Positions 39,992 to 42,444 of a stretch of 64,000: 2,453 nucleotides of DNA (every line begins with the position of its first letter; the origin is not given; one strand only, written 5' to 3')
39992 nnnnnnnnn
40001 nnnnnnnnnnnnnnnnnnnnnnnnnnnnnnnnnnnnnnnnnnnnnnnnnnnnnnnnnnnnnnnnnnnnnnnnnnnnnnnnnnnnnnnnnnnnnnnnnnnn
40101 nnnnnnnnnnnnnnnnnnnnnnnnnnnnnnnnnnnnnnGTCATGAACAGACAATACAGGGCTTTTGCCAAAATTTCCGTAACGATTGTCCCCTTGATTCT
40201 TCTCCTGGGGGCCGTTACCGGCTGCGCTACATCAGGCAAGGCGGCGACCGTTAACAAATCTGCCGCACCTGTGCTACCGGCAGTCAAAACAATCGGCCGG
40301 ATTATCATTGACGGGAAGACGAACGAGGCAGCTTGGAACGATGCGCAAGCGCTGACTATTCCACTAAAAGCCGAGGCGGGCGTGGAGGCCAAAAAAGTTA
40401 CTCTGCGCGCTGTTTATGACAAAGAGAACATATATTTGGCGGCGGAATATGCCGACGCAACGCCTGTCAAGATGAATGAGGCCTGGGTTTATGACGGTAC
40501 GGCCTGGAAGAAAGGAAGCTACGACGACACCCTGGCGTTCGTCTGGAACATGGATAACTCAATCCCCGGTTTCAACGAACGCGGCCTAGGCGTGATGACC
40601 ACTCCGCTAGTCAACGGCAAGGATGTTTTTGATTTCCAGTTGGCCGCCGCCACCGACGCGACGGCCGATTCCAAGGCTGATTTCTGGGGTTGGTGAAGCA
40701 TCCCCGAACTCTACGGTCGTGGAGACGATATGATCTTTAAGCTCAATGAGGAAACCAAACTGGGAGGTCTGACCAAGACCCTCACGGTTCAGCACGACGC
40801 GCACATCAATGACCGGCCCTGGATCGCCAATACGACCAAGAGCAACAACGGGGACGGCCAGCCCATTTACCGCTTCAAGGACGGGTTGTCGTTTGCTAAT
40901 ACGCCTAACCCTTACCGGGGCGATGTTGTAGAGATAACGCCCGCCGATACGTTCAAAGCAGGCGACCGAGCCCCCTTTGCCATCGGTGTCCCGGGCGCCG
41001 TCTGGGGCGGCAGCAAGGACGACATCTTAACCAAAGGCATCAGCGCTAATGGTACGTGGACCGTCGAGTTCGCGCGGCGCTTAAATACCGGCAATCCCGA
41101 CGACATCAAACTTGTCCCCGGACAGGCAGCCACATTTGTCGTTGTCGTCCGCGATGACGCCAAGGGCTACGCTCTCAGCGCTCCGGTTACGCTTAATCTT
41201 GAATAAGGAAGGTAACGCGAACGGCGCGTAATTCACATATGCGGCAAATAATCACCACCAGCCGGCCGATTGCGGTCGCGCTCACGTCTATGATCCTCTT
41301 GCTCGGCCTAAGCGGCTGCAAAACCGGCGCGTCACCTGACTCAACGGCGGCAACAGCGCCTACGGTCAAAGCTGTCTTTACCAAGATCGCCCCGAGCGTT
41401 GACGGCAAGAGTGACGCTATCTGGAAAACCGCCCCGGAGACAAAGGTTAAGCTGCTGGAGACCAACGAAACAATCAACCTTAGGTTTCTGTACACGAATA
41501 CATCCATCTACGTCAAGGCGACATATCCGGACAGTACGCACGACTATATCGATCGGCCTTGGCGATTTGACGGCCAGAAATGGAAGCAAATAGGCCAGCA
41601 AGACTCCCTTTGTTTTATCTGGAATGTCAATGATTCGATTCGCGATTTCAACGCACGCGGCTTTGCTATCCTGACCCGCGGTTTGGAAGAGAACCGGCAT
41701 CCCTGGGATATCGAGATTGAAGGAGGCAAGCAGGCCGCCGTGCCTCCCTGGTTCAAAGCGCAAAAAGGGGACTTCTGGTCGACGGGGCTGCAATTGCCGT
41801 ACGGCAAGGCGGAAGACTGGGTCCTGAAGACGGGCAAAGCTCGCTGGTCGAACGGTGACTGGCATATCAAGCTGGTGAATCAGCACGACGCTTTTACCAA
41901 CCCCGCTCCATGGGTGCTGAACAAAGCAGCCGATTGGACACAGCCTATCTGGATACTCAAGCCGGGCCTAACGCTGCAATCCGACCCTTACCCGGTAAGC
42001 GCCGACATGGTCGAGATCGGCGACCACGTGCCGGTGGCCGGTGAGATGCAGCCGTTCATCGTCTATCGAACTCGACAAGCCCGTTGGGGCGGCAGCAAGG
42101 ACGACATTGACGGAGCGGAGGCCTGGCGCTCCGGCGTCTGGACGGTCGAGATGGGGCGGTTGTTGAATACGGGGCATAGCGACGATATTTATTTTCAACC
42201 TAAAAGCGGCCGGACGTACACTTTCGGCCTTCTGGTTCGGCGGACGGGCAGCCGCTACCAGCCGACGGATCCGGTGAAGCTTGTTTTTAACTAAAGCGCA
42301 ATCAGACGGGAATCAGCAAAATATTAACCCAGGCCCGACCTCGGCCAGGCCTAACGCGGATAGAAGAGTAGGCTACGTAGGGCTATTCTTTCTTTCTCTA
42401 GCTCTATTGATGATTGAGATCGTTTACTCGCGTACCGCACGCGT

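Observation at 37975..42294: Seven-member family of DOMON/CBM9/EB_dh-like secreted or lipoproteins, four in tandem, three with a covalent-heme-type CX3CH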

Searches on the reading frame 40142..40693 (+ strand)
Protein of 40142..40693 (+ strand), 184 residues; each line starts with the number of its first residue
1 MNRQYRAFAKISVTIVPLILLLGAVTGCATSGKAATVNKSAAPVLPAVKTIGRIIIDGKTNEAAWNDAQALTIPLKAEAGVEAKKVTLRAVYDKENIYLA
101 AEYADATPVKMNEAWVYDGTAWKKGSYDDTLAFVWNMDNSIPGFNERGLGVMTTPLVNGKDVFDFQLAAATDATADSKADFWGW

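Call 65: find_homologous_proteins(query=window:40142-40693:+, max_evalue=0.001)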
Query window:40142-40693:+ (184 aa): 9 proteins with E <= 0.001 among 367 candidates.
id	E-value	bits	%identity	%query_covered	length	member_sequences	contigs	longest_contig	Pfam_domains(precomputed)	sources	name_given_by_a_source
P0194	2.5e-116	404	100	100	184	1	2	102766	PF09459.17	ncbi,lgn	-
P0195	7.2e-91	321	79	100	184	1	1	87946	PF09459.17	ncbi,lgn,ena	-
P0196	1.7e-55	206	56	95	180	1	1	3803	PF09459.17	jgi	jgi:hypothetical protein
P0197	4.7e-55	204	55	93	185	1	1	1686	PF09459.17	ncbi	-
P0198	1.2e-51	193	53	96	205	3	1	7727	PF09459.17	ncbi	-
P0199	2.6e-51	192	53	93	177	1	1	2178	PF09459.17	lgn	-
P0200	5.6e-50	188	51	92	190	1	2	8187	PF09459.17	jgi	jgi:hypothetical protein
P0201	2.6e-48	182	48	97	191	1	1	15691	PF09459.17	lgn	-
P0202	4.2e-47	178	51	87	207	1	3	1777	PF09459.17,PF06452.17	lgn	-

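Call 67: find_encoding_contigs(protein=P0198, flank=8000, max_places=2)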
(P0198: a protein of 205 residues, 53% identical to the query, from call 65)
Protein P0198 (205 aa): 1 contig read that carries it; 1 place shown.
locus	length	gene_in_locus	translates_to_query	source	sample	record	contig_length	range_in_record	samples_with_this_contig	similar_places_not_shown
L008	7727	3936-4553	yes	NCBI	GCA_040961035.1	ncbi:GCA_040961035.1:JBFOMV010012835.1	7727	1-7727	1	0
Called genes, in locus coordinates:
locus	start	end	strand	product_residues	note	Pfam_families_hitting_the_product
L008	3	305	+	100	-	?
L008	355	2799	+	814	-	PF09699:Paired_CXXCH_1 (faint)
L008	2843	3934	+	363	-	PF09459:EB_dh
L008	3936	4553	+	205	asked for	PF09459:EB_dh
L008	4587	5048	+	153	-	PF09459:EB_dh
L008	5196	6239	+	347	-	PF09459:EB_dh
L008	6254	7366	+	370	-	PF09459:EB_dh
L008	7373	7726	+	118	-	?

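Call 68: find_encoding_contigs(protein=P0201, flank=10000, max_places=2)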
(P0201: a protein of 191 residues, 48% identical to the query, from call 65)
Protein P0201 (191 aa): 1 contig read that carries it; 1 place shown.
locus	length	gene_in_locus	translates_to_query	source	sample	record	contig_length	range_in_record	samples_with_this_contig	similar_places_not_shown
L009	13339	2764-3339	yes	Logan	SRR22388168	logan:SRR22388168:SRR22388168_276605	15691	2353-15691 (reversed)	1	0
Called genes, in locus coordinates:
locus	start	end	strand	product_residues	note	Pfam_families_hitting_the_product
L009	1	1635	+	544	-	?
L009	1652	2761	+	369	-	PF09459:EB_dh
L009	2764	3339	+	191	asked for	PF09459:EB_dh (weak)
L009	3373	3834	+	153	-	PF09459:EB_dh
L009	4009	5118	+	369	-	PF09459:EB_dh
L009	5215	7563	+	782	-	PF01564:Spermine_synth (weak)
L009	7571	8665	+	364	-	PF09459:EB_dh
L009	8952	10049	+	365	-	PF09459:EB_dh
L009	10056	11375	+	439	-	PF02310:B12-binding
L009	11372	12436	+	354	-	PF09459:EB_dh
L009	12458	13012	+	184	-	-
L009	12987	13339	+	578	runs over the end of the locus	PF02310:B12-binding, PF04055:Radical_SAM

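Call 69: find_encoding_contigs(protein=P0200, flank=8000, max_places=2)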
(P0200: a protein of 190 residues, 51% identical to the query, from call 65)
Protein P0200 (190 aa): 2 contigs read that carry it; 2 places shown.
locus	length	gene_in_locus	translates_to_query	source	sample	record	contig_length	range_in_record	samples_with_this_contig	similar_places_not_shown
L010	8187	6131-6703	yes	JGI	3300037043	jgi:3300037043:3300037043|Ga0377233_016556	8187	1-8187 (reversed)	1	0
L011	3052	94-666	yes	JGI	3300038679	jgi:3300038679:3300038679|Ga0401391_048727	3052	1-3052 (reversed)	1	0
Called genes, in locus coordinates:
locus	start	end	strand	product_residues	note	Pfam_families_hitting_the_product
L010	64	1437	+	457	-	PF09699:Paired_CXXCH_1 (weak), PF14522:Cytochrome_C7 (faint)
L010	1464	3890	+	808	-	PF09699:Paired_CXXCH_1 (faint)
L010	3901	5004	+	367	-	PF09459:EB_dh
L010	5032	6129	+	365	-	PF09459:EB_dh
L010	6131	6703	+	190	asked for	PF09459:EB_dh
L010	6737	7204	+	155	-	PF09459:EB_dh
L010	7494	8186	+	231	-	?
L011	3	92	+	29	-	?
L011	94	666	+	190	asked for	PF09459:EB_dh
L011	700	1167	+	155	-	PF09459:EB_dh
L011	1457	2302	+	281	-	PF09459:EB_dh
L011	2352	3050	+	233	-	?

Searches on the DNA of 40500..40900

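Call 28: search_rna_families(source=window, start=40500, end=40900, threshold=evalue, max_evalue=10, show_alignments=3)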
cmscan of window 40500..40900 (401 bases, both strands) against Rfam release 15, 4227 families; matches with E-value up to 10: 0.
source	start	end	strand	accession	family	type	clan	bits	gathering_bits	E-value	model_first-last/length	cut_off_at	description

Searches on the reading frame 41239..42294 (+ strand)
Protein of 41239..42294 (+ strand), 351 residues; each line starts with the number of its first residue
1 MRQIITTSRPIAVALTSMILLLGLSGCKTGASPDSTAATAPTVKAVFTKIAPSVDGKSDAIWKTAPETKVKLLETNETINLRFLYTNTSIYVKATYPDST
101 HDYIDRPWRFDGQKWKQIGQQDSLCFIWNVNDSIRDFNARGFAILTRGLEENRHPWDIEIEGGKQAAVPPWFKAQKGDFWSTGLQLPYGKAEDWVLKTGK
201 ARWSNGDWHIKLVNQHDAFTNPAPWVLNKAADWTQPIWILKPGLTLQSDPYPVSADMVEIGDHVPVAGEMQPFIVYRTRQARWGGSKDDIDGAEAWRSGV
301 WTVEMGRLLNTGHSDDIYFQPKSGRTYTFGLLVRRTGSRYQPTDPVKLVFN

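Call 6: search_protein_families(library=pfam, proteins=[window:41239-42294:+], max_evalue=0.1)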
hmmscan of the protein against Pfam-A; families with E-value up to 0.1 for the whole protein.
window:41239-42294:+ (351 aa): 2 families
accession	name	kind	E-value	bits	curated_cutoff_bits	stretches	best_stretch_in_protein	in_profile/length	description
PF09459.16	EB_dh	-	2e-05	25.2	33.3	1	75-324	28-216/236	Ethylbenzene dehydrogenase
PF06452.16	CBM9_1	-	0.028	14.7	23.4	1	54-111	1-66/185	Carbohydrate family 9 binding domain-like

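Call 13: search_protein_families(library=ncbifam, proteins=[window:41239-42294:+], max_evalue=0.01)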
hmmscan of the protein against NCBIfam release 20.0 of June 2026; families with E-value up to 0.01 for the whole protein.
window:41239-42294:+ (351 aa): 0 families
